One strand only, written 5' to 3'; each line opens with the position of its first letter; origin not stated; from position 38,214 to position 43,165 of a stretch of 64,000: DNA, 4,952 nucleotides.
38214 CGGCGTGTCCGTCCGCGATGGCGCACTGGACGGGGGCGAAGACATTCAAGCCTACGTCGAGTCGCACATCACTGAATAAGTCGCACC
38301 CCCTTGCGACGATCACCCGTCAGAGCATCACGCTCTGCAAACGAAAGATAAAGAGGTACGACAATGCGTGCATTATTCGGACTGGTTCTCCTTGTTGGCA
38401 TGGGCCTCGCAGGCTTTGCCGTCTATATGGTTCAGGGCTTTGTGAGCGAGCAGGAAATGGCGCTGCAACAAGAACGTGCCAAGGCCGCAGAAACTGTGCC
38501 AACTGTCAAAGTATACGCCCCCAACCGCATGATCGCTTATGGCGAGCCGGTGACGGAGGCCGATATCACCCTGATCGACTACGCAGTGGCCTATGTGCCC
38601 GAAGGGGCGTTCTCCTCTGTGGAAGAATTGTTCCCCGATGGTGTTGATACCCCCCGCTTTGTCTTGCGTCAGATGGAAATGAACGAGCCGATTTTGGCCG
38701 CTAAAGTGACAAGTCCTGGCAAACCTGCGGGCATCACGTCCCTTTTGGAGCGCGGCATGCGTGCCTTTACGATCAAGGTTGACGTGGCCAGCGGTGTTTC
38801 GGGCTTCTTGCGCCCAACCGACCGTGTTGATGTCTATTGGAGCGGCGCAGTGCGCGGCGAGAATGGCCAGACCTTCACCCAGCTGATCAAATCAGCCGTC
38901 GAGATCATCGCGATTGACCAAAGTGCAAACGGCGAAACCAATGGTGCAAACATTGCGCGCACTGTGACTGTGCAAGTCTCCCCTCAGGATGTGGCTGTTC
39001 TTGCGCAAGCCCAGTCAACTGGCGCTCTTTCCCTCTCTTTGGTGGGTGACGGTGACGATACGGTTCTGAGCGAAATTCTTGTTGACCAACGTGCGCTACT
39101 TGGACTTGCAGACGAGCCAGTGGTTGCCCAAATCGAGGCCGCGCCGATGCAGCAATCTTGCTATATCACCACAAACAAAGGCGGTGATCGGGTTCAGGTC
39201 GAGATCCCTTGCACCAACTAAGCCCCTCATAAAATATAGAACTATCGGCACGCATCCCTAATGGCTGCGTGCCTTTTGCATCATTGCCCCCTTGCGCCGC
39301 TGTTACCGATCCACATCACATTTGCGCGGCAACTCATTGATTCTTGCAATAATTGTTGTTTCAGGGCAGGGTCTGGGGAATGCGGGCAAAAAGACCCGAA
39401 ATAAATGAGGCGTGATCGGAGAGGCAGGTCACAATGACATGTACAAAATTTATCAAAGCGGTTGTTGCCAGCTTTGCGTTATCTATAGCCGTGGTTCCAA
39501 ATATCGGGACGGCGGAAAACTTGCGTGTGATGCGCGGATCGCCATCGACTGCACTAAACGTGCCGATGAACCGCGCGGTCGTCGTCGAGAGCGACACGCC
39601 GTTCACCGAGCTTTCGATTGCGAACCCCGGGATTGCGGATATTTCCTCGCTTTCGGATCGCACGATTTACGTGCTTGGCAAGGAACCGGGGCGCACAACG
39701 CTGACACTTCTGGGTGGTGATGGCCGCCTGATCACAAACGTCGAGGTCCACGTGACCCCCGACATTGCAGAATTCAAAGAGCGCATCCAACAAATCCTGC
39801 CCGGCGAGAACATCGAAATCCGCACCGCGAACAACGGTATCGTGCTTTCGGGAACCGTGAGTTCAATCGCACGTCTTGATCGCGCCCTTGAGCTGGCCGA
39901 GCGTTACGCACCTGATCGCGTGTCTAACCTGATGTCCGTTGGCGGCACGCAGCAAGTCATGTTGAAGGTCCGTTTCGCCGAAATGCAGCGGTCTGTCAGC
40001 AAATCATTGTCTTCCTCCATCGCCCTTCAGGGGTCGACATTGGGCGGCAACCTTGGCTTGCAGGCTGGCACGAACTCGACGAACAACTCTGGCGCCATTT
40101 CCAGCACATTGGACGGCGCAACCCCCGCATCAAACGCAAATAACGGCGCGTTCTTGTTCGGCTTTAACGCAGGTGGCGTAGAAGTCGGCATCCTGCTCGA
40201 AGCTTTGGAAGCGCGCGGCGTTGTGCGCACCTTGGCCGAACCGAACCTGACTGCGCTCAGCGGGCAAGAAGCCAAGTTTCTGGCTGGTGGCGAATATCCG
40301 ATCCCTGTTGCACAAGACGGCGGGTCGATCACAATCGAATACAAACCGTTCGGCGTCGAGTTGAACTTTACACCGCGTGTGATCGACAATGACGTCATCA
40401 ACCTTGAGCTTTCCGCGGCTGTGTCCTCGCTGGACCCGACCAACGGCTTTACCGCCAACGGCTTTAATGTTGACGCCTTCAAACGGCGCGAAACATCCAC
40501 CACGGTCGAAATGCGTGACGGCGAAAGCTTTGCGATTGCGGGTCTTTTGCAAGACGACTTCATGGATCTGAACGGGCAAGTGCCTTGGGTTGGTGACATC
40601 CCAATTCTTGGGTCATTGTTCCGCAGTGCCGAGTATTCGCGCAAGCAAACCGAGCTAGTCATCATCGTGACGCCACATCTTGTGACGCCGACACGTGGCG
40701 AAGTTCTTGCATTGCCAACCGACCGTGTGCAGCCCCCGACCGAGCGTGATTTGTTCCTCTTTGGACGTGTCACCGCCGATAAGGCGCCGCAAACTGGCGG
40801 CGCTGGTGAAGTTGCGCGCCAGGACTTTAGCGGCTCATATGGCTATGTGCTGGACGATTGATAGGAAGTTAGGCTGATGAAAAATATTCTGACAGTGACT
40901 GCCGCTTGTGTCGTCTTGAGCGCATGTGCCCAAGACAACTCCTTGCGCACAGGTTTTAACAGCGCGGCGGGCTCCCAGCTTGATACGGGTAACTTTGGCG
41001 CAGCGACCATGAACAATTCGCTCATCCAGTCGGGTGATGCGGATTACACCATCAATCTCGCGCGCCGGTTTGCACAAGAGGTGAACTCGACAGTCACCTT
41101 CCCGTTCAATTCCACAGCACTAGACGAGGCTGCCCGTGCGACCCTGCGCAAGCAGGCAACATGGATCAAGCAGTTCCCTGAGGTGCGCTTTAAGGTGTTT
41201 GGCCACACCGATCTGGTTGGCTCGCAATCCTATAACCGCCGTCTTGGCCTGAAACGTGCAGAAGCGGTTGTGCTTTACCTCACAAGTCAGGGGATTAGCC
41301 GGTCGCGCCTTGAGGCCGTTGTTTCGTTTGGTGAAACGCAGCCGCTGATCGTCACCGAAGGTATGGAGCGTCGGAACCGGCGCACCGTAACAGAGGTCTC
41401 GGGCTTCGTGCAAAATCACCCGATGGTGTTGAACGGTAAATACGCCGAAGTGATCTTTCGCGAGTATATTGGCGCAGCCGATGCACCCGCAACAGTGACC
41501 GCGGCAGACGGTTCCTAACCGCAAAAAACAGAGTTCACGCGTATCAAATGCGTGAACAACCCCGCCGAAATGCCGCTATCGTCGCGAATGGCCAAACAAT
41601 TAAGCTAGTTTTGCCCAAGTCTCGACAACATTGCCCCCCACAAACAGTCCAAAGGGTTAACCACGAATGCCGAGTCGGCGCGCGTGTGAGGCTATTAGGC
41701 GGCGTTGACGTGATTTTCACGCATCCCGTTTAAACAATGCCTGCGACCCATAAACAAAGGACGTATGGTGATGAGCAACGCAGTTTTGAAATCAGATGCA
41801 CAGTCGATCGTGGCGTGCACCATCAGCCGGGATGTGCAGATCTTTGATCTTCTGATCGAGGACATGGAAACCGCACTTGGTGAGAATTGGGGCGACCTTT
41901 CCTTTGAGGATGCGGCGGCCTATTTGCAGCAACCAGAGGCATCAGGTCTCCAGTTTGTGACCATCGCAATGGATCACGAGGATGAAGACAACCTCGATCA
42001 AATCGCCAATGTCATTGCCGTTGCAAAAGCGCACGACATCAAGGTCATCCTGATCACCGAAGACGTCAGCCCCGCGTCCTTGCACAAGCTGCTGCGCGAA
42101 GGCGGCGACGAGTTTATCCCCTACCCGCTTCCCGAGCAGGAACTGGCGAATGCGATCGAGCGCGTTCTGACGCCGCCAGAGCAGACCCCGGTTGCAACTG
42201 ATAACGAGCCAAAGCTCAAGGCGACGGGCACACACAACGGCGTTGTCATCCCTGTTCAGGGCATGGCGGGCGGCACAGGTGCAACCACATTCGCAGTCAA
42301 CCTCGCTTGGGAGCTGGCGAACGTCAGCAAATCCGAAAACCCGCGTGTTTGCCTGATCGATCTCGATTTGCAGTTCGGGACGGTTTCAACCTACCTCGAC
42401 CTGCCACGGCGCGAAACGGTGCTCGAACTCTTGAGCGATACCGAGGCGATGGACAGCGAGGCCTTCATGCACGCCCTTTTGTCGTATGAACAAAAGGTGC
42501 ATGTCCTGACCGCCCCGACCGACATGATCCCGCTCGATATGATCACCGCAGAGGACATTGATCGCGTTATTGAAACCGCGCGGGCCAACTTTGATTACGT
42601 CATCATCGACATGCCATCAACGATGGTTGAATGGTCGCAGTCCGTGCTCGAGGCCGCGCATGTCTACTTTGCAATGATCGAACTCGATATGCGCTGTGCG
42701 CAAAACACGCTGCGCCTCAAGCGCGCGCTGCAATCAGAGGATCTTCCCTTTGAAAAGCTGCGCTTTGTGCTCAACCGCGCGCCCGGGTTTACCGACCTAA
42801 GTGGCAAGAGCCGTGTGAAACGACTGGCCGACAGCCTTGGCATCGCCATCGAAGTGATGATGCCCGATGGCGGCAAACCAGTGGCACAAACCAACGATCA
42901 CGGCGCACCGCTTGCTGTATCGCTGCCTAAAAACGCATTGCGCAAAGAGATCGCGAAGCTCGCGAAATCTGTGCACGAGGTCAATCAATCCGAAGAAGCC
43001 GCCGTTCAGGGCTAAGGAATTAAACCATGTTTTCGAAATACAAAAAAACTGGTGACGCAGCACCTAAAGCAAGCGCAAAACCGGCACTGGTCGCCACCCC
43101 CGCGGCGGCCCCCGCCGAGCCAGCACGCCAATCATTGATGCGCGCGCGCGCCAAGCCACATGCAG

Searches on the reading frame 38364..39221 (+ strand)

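Call 6: search_protein_families(library=pfam, proteins=[window:38364-39221:+], max_evalue=0.001)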
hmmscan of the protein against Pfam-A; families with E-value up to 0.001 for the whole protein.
window:38364-39221:+ (285 aa): 1 family
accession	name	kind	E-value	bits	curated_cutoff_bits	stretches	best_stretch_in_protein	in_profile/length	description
PF16976.10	RcpC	-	7e-24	84.4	28.8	1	124-226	3-113/114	Flp pilus assembly protein RcpC/CpaB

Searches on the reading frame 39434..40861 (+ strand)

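Call 6: search_protein_families(library=pfam, proteins=[window:39434-40861:+], max_evalue=0.001)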
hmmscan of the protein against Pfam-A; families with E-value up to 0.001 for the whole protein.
window:39434-40861:+ (475 aa): 3 families
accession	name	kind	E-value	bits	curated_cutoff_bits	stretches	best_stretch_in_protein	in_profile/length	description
PF00263.26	Secretin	-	7.6e-43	146.5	27.5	1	257-417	1-168/169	Bacterial type II and III secretion system protein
PF13629.12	T2SS-T3SS_pil_N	-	6.4e-18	64.7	23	1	38-108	2-72/72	Pilus formation protein N terminal region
PF04972.22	BON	-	7.5e-05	23.4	27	1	115-170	6-68/69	BON domain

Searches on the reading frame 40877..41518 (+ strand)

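Call 6: search_protein_families(library=pfam, proteins=[window:40877-41518:+], max_evalue=0.001)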
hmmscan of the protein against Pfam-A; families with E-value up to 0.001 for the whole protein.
window:40877-41518:+ (213 aa): 1 family
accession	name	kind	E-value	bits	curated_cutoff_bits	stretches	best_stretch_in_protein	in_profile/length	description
PF00691.25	OmpA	-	2.4e-19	69.9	27.2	1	74-168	1-96/98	OmpA family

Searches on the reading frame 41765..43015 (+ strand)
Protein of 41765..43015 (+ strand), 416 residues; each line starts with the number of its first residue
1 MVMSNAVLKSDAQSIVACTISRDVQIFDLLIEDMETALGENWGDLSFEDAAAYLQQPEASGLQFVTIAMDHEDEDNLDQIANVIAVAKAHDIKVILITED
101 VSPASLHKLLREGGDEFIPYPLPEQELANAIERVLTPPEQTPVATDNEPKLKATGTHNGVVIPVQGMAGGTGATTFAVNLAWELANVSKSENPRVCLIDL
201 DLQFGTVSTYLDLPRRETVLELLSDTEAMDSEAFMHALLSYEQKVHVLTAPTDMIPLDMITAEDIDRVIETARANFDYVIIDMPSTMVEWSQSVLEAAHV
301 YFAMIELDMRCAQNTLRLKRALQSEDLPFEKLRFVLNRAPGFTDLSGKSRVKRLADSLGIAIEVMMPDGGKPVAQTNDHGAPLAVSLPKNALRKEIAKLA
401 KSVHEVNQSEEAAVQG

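Call 6: search_protein_families(library=pfam, proteins=[window:41765-43015:+], max_evalue=0.001)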
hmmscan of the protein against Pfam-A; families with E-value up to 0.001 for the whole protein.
window:41765-43015:+ (416 aa): 6 families
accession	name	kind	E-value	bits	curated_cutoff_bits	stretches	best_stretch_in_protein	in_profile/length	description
PF13614.12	AAA_31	-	2.6e-12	47.5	27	1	161-309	3-151/177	AAA domain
PF06564.18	CBP_BcsQ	-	6.2e-06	26.3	21.3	1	162-312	4-152/234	Cellulose biosynthesis protein BcsQ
PF10609.15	ParA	-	2.5e-05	24.3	27.1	1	161-285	5-121/246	NUBPL iron-transfer P-loop NTPase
PF01297.22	ZnuA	-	6.5e-05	23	29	1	46-115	164-232/263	Zinc-uptake complex component A periplasmic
PF09140.17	MipZ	-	8.9e-05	22.4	20.7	1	166-299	7-123/262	ATPase MipZ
PF01656.29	CbiA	-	0.00022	21.6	25.4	1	164-311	3-54/125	CobQ/CobB/MinD/ParA nucleotide binding domain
